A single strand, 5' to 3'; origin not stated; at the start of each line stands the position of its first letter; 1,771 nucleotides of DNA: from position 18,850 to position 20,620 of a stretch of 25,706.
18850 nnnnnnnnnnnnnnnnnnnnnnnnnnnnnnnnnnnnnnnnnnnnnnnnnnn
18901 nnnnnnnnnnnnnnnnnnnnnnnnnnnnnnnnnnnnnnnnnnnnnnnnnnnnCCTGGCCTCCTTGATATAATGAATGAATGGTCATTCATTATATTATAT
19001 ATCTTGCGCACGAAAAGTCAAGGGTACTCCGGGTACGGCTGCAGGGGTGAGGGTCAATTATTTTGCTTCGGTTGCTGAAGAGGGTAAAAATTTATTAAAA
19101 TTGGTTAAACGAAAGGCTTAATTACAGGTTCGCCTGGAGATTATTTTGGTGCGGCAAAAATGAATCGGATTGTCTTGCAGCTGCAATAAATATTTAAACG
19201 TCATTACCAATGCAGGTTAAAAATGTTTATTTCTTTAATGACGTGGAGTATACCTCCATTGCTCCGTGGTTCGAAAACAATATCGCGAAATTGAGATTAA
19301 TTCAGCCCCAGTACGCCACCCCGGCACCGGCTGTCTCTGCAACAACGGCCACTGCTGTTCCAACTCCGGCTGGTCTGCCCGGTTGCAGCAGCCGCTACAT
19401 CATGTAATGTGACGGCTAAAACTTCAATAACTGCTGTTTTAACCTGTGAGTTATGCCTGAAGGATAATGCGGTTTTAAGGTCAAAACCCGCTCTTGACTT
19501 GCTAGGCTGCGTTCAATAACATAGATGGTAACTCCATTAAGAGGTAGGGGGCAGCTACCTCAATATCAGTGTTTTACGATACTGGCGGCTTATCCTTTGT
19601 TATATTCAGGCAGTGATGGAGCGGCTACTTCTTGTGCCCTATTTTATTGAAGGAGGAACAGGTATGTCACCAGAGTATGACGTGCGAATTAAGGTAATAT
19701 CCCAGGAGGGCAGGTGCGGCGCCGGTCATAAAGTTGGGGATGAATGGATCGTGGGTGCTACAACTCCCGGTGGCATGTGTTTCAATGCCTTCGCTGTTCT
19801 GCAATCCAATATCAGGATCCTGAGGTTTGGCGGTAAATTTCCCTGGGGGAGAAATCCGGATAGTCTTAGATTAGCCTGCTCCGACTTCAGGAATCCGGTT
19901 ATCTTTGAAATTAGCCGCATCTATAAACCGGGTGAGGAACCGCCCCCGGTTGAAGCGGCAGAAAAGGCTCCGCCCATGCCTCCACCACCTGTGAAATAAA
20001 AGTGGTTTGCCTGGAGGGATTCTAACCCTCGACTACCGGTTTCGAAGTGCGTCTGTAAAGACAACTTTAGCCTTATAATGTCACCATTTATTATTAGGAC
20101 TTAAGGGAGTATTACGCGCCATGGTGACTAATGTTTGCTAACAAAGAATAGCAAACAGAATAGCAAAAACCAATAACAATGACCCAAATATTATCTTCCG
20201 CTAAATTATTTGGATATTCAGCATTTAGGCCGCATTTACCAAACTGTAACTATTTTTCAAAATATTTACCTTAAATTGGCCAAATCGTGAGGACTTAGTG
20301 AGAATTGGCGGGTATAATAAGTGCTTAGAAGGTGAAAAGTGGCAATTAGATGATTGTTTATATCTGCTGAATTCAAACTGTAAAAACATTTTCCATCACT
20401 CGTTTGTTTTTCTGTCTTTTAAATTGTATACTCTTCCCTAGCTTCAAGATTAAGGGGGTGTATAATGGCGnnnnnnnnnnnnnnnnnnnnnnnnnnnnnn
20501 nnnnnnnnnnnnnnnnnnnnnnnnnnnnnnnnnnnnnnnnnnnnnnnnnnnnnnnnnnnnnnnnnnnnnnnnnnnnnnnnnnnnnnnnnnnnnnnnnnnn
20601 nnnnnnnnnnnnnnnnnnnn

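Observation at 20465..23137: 890-aa island protein with an internal rubredoxin and a crystallin-like domain interrupted by a hydrophobic helical insert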

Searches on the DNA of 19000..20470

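Call 76: search_rna_families(source=window, start=19000, end=20470, threshold=evalue, max_evalue=1)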
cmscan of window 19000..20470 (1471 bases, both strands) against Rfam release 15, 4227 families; matches with E-value up to 1: 0.
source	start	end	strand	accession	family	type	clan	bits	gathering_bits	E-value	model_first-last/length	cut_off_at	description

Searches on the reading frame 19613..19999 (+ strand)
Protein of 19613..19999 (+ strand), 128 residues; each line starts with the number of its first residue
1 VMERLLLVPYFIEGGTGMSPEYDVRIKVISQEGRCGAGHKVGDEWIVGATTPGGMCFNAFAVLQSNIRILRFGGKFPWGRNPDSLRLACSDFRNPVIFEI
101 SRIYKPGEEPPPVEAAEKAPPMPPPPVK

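Call 4: search_protein_families(library=padloc, proteins=[window:19613-19999:+], max_evalue=0.1)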
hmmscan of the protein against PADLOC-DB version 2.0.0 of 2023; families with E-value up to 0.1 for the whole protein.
window:19613-19999:+ (128 aa): 0 families

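Call 7: search_protein_families(library=pfam, proteins=[window:19613-19999:+], max_evalue=0.01)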
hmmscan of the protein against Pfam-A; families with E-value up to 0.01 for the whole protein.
window:19613-19999:+ (128 aa): 0 families

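Call 27: search_protein_families(library=ncbifam, proteins=[window:19613-19999:+], max_evalue=0.01)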
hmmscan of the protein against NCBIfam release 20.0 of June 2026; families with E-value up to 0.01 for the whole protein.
window:19613-19999:+ (128 aa): 1 family
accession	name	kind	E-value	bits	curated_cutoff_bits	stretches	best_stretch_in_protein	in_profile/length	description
TIGR04076.1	TIGR04076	subfamily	3.5e-17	62.7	33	1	22-103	2-89/91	TIGR04076 family protein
